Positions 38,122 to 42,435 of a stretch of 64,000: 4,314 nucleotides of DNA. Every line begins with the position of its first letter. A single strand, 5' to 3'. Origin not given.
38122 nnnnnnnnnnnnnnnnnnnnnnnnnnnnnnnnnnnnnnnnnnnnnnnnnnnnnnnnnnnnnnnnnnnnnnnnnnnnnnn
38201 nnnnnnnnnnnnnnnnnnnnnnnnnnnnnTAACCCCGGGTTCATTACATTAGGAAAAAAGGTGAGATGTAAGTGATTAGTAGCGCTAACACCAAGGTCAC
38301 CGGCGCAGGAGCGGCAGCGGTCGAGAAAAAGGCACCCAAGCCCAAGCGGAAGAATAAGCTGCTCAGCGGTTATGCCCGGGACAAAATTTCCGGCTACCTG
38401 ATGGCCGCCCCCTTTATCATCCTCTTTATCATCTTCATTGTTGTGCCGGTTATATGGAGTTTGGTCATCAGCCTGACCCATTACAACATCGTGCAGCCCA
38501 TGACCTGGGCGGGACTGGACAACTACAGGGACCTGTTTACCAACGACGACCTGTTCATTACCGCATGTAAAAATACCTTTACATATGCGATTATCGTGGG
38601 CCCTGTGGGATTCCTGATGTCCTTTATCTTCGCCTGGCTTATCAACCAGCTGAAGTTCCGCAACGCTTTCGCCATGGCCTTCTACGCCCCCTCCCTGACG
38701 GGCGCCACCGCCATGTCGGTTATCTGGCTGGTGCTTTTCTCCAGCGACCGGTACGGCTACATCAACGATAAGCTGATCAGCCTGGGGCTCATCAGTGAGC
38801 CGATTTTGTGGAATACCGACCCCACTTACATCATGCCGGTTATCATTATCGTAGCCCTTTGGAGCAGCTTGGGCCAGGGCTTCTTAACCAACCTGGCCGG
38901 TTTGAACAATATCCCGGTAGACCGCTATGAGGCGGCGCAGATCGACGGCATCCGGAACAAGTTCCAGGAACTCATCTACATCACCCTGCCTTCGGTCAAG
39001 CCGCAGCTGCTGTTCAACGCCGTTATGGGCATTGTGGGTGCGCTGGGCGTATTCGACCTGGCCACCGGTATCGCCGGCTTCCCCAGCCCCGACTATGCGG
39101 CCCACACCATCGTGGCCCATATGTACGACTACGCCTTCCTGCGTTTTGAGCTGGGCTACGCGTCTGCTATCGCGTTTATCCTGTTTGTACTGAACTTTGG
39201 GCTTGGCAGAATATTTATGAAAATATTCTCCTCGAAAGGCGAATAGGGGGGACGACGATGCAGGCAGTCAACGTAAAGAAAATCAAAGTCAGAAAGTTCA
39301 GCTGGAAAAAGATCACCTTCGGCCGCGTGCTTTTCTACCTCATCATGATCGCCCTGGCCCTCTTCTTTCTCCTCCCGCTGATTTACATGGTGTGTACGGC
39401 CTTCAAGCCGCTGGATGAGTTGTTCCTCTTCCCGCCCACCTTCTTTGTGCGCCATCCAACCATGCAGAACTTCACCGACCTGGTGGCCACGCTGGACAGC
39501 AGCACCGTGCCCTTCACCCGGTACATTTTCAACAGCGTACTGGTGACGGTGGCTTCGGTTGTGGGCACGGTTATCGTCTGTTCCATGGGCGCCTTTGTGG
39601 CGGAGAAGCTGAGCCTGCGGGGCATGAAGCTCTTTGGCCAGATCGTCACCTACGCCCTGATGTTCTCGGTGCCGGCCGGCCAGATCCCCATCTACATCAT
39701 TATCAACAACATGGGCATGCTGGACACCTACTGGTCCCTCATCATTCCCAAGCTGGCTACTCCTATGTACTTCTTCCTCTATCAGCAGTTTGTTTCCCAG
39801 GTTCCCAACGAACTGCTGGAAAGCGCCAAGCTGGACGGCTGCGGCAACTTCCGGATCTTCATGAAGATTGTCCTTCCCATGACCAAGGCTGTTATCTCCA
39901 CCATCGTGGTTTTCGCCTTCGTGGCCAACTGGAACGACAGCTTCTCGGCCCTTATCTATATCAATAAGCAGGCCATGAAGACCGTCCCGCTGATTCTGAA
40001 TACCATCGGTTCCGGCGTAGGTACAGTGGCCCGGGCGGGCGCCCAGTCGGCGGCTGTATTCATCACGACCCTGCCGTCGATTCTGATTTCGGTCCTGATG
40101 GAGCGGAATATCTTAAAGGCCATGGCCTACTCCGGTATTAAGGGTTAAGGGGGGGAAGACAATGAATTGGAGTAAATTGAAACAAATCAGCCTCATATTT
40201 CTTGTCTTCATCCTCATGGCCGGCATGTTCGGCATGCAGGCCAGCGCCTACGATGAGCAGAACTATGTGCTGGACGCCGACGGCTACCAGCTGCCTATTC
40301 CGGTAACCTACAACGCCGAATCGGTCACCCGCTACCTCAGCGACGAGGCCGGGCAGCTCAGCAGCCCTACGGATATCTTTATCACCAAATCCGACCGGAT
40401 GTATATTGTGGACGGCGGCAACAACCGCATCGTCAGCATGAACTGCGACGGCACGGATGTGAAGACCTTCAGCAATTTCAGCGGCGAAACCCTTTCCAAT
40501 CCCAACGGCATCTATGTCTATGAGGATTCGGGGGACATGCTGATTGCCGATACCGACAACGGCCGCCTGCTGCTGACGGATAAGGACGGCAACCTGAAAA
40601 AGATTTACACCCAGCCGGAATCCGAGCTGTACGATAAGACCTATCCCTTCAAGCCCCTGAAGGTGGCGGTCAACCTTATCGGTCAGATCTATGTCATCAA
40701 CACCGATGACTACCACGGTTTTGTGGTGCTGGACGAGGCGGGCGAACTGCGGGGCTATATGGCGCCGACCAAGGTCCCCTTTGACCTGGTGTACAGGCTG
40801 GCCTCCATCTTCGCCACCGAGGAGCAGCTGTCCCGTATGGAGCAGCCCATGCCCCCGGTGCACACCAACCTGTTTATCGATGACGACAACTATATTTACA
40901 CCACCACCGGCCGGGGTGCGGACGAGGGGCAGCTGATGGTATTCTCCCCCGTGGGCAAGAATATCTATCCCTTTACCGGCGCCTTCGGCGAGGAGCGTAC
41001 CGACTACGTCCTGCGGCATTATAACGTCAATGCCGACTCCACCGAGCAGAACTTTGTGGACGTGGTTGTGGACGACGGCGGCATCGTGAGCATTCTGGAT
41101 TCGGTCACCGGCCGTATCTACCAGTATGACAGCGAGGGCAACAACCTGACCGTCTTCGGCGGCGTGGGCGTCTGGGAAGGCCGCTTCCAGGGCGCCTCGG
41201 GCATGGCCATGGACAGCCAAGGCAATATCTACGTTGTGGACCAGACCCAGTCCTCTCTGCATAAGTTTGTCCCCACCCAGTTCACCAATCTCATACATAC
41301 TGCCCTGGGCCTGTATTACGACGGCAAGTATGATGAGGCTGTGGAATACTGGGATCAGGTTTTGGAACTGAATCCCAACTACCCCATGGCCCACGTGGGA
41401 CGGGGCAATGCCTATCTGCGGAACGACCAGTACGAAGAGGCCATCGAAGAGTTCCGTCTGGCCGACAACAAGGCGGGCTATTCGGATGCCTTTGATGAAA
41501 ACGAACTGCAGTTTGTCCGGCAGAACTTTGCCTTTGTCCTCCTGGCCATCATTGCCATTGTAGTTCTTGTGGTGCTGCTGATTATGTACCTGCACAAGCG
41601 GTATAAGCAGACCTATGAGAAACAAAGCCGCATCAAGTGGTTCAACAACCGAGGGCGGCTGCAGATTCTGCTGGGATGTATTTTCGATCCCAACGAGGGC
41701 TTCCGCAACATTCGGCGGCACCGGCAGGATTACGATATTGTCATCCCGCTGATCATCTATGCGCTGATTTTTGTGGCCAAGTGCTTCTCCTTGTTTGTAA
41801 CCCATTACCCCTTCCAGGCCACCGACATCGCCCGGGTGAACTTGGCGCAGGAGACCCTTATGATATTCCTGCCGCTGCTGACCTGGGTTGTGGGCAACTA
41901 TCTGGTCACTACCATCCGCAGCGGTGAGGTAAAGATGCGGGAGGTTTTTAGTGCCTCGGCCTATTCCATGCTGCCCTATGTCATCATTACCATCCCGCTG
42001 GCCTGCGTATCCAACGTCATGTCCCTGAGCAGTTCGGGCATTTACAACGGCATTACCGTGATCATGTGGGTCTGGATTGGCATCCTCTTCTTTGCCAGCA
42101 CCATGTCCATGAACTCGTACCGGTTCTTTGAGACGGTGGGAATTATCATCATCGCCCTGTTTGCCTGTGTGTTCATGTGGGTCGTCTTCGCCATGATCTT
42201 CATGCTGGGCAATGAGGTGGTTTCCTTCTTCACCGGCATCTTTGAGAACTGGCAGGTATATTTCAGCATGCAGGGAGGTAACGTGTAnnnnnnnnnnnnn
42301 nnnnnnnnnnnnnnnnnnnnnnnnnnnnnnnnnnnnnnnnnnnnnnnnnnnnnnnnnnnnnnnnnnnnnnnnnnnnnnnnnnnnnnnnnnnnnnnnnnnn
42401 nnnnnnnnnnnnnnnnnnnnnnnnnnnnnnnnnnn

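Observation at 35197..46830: Seven-gene operon for an atypical glycan capture/import apparatus: giant CBM-bearing binding protein, NHL-TPR-Yip1 membrane protein, 853-aa orphan exoprotein and two permease pairs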

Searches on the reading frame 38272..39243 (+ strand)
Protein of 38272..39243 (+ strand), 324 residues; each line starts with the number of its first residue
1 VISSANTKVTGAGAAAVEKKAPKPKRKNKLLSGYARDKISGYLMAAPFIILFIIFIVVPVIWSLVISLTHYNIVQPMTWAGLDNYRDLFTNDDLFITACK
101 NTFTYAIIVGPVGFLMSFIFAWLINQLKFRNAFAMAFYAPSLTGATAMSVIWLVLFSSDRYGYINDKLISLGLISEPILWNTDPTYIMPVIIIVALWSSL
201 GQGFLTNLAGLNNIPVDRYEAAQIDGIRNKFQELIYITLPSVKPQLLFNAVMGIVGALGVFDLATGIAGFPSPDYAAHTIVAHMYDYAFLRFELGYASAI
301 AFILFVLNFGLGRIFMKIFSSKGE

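Call 6: search_protein_families(library=pfam, proteins=[window:38272-39243:+], max_evalue=0.01)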
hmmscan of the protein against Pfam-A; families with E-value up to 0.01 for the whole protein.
window:38272-39243:+ (324 aa): 1 family
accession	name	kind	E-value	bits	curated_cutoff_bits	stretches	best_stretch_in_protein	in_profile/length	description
PF00528.27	BPD_transp_1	-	4.3e-06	27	26.4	1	133-311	20-171/184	Binding-protein-dependent transport system inner membrane component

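Call 7: search_protein_families(library=ncbifam, proteins=[window:38272-39243:+], max_evalue=0.01)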
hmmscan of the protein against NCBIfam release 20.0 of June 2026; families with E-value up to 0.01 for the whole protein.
window:38272-39243:+ (324 aa): 8 families
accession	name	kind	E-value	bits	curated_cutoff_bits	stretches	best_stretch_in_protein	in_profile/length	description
NF040931.1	ABC_arch_GlcT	equivalog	1.1e-17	64.6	360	1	44-307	1-259/278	glucose ABC transporter permease GlcT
NF007852.0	PRK10561.1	equivalog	2.7e-17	63.5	335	1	37-320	10-289/295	sn-glycerol-3-phosphate ABC transporter permease UgpA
NF007044.0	PRK09497.1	equivalog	4.4e-09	36.2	348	1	51-269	18-230/285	spermidine/putrescine ABC transporter permease PotB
NF008232.0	PRK10999.1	equivalog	4.9e-06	25.5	392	1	79-318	264-514/520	maltose ABC transporter permease MalF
NF043074.1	MMSYN1_0196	equivalog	5.5e-06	25.9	350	1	44-128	13-96/277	spermidine/putrescine ABC transporter permease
TIGR00969.1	3a0106s02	subfamily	0.00028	20.5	240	1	61-269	26-223/272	sulfate ABC transporter permease subunit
TIGR02140.1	permease_CysW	equivalog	0.00062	19.3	329.1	1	60-263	11-203/261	sulfate ABC transporter permease subunit CysW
TIGR02141.1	modB_ABC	equivalog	0.0017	18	182.6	1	205-311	97-196/208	molybdate ABC transporter permease subunit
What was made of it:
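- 38272..39246 (+): Permease F1 (MalF/UgpA-type, 324 aa). BPD_transp_1 (call 6) and UgpA/GlcT-like (call 7).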

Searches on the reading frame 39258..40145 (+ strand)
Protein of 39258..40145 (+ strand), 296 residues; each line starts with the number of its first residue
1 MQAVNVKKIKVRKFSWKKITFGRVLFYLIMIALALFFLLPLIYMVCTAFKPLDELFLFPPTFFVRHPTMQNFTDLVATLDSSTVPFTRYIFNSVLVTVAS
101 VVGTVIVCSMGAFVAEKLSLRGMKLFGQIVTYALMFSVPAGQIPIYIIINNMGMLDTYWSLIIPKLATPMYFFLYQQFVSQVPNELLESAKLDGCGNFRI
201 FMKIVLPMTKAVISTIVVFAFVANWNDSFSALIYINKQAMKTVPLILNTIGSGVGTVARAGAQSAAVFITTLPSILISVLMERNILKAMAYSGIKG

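Call 6: search_protein_families(library=pfam, proteins=[window:39258-40145:+], max_evalue=0.01)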
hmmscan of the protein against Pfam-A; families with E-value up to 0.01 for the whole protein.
window:39258-40145:+ (296 aa): 1 family
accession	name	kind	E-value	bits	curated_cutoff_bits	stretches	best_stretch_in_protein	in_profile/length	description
PF00528.27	BPD_transp_1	-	3.8e-08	33.7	26.4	1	126-281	43-175/184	Binding-protein-dependent transport system inner membrane component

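Call 7: search_protein_families(library=ncbifam, proteins=[window:39258-40145:+], max_evalue=0.01)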
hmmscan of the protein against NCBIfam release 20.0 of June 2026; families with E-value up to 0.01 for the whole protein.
window:39258-40145:+ (296 aa): 8 families
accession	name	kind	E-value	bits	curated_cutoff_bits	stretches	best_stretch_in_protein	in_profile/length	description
NF040932.1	ABC_arch_GlcU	equivalog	3.1e-29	102.5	340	1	24-291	3-266/272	glucose ABC transporter permease GlcU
NF008210.0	PRK10973.1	equivalog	5.9e-29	101.6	297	1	28-289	14-276/281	sn-glycerol-3-phosphate ABC transporter permease UgpE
NF008231.0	PRK10998.1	equivalog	5.2e-10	39.4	261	1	26-296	19-296/296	maltose ABC transporter permease MalG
NF007852.0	PRK10561.1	equivalog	4.9e-05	23.3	335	1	172-255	174-259/295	sn-glycerol-3-phosphate ABC transporter permease UgpA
TIGR01581.1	Mo_ABC_porter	hypoth_equivalog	7e-05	22.4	210.3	1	89-245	22-194/225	ABC transporter permease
NF040931.1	ABC_arch_GlcT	equivalog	0.0001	22.1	360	1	173-222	160-211/278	glucose ABC transporter permease GlcT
NF007047.0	PRK09500.1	equivalog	0.00097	18.8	326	1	86-284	56-254/257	spermidine/putrescine ABC transporter permease PotC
NF008232.0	PRK10999.1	equivalog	0.0012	17.6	392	1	168-227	387-446/520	maltose ABC transporter permease MalF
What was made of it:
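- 39258..40148 (+): Permease G1 (MalG/UgpE-type, 296 aa). BPD_transp_1 and UgpE/GlcU-like (calls 6, 7).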

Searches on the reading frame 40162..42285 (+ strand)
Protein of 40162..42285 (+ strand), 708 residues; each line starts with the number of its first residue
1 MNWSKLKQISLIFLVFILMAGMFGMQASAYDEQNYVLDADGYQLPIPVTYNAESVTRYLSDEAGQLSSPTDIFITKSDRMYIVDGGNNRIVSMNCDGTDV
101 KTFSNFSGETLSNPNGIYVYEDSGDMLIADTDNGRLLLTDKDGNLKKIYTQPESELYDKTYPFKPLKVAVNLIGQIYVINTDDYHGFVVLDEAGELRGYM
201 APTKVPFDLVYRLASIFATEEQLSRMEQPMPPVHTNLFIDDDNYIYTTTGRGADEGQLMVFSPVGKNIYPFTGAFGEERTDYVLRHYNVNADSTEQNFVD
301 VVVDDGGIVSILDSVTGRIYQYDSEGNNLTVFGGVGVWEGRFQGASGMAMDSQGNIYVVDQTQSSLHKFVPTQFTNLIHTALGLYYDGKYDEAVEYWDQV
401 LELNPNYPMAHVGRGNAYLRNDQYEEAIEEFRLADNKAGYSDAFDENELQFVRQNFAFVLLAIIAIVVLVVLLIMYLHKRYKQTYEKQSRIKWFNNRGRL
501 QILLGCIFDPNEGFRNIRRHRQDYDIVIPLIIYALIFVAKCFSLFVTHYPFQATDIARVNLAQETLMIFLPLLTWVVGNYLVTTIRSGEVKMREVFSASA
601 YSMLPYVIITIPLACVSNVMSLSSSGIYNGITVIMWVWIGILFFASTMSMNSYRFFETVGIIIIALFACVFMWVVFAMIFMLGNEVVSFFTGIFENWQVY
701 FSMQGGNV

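Call 6: search_protein_families(library=pfam, proteins=[window:40162-42285:+], max_evalue=0.01)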
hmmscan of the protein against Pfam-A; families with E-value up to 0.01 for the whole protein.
window:40162-42285:+ (708 aa): 14 families
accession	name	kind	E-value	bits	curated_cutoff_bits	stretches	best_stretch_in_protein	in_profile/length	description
PF07719.23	TPR_2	-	1.6e-11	43.9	27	2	380-407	7-34/34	Tetratricopeptide repeat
PF13432.12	TPR_16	-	2.4e-10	41.1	32.7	1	381-438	4-62/65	Tetratricopeptide repeat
PF04893.22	Yip1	-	9.6e-10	39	28.6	1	505-673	2-172/173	Yip1 domain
PF00515.34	TPR_1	-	1e-09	38.2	27.8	2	385-407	12-34/34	Tetratricopeptide repeat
PF01436.27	NHL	-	1.3e-09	38.1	20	0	342-365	1-24/28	NHL repeat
PF13414.12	TPR_11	-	7.8e-09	35.5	26.8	1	384-421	4-41/42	TPR repeat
PF14559.12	TPR_19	-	1.2e-06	29.2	25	1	387-434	4-51/68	Tetratricopeptide repeat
PF13431.12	TPR_17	-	3.9e-06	27.2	24.4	1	397-429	2-34/34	Tetratricopeptide repeat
PF13181.12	TPR_8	-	8.8e-06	25.9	25.7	0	412-434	5-27/34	Tetratricopeptide repeat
PF08450.18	SGL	-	2.7e-05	24.3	26.3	0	76-153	144-224/246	SMP-30/Gluconolactonase/LRE-like region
PF13428.12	TPR_14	-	9e-05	23.2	23.5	0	383-411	10-38/44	Tetratricopeptide repeat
PF13424.12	TPR_12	-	0.0015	19.1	30.1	1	384-432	13-69/77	Tetratricopeptide repeat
PF24575.1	TPR_Slam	-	0.004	18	35.2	1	377-431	48-104/104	Surface lipoprotein assembly modifier, N-terminal TPR repeats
PF13174.12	TPR_6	-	0.0042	18.1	26.3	0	382-406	8-32/33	Tetratricopeptide repeat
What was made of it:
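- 40162..42288 (+): NHL-TPR-Yip1 protein (708 aa). Layout: signal peptide, six-bladed NHL propeller, two TPRs outside, TM helix 456-474, then a 5-TM Yip1 domain. Pfam NHL, TPR and Yip1 above cut-offs (call 6).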

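Call 7: search_protein_families(library=ncbifam, proteins=[window:40162-42285:+], max_evalue=0.01)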
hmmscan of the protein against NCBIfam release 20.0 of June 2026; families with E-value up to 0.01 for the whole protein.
window:40162-42285:+ (708 aa): 12 families
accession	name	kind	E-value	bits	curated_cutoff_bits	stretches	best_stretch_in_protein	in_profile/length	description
NF035926.1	scyF_NHL_VPEP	equivalog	3.3e-15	56.1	350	2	61-155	193-289/376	scytonemin biosynthesis PEP-CTERM protein ScyF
NF033206.1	ScyE_fam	subfamily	5.9e-09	35.9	80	1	64-117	136-188/333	ScyD/ScyE family protein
NF040959.1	MamA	equivalog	3.1e-06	26.8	200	1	368-434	65-131/204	magnetosome protein MamA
NF008391.2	PRK11189.1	equivalog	4.6e-06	26.3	250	1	379-432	102-157/297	lipoprotein NlpI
NF047780.1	LIC12708_fam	subfamily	0.0002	20.3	150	0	67-106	57-95/391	LIC_12708 family protein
TIGR02552.1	LcrH_SycD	equivalog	0.00036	20.3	104.8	1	362-434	6-78/136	SycD/LcrH family type III secretion system chaperone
NF033762.1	social_mot_Tgl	equivalog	0.00063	19.2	225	1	388-444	80-136/252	social motility TPR repeat lipoprotein Tgl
NF053768.1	CIS12_fam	equivalog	0.00096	17.9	860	0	287-372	35-116/715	CIS12 family contractile injection system protein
TIGR02917.1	PEP_TPR_lipo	equivalog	0.0022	15.9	312.2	1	380-431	233-284/899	XrtA/PEP-CTERM system TPR-repeat protein PrsT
NF033920.0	C39_PA2778_fam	equivalog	0.0044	16.5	150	1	376-438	158-220/255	PA2778 family cysteine peptidase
NF058541.1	SusR_regulator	equivalog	0.0076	15.5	480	0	362-431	153-226/515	SusR family glycan utilization regulator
TIGR04510.1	mod_pep_cyc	subfamily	0.009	14.5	400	0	384-436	408-460/814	putative peptide modification system cyclase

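Call 15: find_homologous_proteins(query=window:40162-42285:+, max_evalue=0.00001)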
Query window:40162-42285:+ (708 aa): 210 proteins with E <= 0.00001 among 8000 candidates; the best 120 are listed.
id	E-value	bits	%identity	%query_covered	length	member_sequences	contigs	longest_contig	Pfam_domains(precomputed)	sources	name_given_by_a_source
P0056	0.0e+0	1614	100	100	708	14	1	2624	PF14559.13,PF13431.13,PF04893.23,PF13414.13,PF00515.35,PF13432.13,PF01436.28,PF13181.13,PF07719.24,PF08450.19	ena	-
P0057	0.0e+0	1370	82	100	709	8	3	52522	PF14559.13,PF04893.23,PF13414.13,PF00515.35,PF13432.13,PF01436.28,PF07719.24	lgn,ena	-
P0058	0.0e+0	1369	82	100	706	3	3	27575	PF14559.13,PF04893.23,PF13414.13,PF00515.35,PF13432.13,PF01436.28,PF07719.24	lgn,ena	-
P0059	0.0e+0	1090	67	100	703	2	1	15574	PF04893.23,PF13414.13,PF00515.35,PF13432.13,PF01436.28,PF07719.24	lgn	-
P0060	0.0e+0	1052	66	96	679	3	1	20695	PF14559.13,PF04893.23,PF13414.13,PF00515.35,PF13432.13,PF01436.28,PF07719.24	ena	-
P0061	0.0e+0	1051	64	100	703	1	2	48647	PF14559.13,PF04893.23,PF13414.13,PF00515.35,PF13432.13,PF01436.28,PF07719.24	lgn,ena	-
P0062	0.0e+0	1048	64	100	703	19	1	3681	PF04893.23,PF13414.13,PF13432.13,PF01436.28,PF07719.24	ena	-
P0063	0.0e+0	1035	65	98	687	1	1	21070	PF14559.13,PF04893.23,PF13414.13,PF00515.35,PF13432.13,PF01436.28,PF07719.24,PF08450.19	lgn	-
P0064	0.0e+0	1026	63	100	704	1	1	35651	PF04893.23,PF13414.13,PF00515.35,PF13432.13,PF01436.28,PF07719.24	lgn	-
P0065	0.0e+0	1025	63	100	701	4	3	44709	PF04893.23,PF01436.28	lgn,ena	-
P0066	0.0e+0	1023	62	100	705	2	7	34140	PF14559.13,PF04893.23,PF13414.13,PF00515.35,PF01436.28,PF07719.24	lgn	-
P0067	0.0e+0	1019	63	99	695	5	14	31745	PF04893.23,PF13414.13,PF00515.35,PF01436.28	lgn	-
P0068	9.0e-295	998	62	98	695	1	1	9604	PF14559.13,PF04893.23,PF13414.13,PF00515.35,PF13432.13,PF01436.28,PF07719.24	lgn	-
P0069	1.0e-279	948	58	99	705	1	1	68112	PF04893.23,PF13414.13,PF00515.35,PF13432.13,PF01436.28,PF07719.24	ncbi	-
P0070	9.9e-276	935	57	100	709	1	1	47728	PF04893.23,PF13414.13,PF00515.35,PF13432.13,PF01436.28,PF07719.24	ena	-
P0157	9.6e-45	171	28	55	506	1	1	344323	PF13414.13,PF01436.28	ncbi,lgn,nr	ncbi:NHL repeat-containing protein [Lachnospiraceae bacterium YSD2013]|nr:NHL repeat-containing prot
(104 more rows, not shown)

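Call 59: find_encoding_contigs(protein=P0157, flank=10000, max_places=1)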
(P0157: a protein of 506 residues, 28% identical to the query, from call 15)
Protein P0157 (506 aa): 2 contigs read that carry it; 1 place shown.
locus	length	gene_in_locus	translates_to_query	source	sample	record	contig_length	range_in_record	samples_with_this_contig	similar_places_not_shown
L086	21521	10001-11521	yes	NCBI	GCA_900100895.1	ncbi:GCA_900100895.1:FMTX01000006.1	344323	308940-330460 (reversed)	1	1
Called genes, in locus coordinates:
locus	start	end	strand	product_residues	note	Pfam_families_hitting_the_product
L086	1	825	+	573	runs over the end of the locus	PF13472:Lipase_GDSL_2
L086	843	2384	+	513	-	PF04616:Glyco_hydro_43, PF17851:GH43_C2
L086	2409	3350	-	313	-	PF02311:AraC_binding, PF07883:Cupin_2 (weak), PF00165:HTH_AraC, PF12833:HTH_18, PF00165:HTH_AraC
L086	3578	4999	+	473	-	PF00331:Glyco_hydro_10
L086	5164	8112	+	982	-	PF01547:SBP_bac_1, PF13416:SBP_bac_8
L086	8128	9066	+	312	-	PF00528:BPD_transp_1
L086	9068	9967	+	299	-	PF00528:BPD_transp_1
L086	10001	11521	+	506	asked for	PF01436:NHL (faint), PF13414:TPR_11 (weak)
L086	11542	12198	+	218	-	PF04893:Yip1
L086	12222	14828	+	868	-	PF18952:DUF5696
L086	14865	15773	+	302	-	PF00528:BPD_transp_1 (weak)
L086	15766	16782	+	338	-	PF00528:BPD_transp_1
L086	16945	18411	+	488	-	PF01547:SBP_bac_1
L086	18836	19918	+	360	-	PF00364:Biotin_lipoyl (faint), PF25984:BSH_YknX (weak), PF25967:RND-MFP_C (faint), PF25989:YknX_C (weak)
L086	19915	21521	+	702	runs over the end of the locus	PF25967:RND-MFP_C (weak), PF25989:YknX_C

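Call 65: search_solved_structures(query=A5, max_evalue=0.001)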
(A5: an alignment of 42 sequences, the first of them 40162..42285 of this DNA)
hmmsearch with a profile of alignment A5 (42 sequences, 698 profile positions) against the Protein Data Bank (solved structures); distinct sequences matched with E-value up to 0.001: 125 (the best 60 are shown).
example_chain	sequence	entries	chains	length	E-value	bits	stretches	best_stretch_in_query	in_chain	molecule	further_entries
3wwa_A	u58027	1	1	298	3.8e-92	312.8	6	65-145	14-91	Pizza7H protein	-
9qhb_A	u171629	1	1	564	9.2e-60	205.8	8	381-432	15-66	Engineered tetratricopeptide repeat protein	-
6qsd_A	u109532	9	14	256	1.1e-52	182.3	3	65-145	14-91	Pizza6S | Pizza6-S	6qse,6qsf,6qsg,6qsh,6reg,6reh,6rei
6f0t_A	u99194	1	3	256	1.3e-52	182.1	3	65-145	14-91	Pizza6-SFW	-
6rej_A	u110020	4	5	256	2.9e-52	181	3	65-145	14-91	Pizza6-SH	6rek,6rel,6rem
3ww9_A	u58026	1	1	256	3.8e-51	177.3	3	65-145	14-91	pizza6 protein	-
7zqg_A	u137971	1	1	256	1.2e-50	175.7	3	65-145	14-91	Pizza6-KSH-TSH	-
7zpw_A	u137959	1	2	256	1.5e-50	175.4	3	65-145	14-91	Pizza6-TSK-TSH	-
6ren_A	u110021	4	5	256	1.9e-50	175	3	65-145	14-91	3fPizza6-SH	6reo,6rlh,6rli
7zpz_A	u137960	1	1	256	9.8e-50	172.6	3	65-145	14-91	Pizza6-TSR-TSH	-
7zq2_A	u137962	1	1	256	1e-49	172.6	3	65-145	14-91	Pizza6-RSH-TSH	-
7zph_A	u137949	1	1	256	2.4e-49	171.4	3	65-145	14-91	Pizza6-TNK-RSH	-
6f0s_A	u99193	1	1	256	4.5e-49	170.4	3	65-145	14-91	Pizza6-SYW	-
7zcj_A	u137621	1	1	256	9.1e-49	169.4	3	65-145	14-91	Pizza6-TNH-TSH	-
6i37_A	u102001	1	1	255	2.2e-46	161.6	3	65-145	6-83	nv1Pizza6-AYW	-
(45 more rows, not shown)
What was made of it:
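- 40162..42288 (+): Family profile hits the PknD sensor propeller at E 9e-35 (call 65).
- On NHL-repeat beta-propeller: Family profile hits PknD at 9e-35 and TRIM71 NHL at 6e-41 (call 65).
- NHL propellers such as PknD's are binding domains (call 65). PknD-like propellers are sensor domains (call 65).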
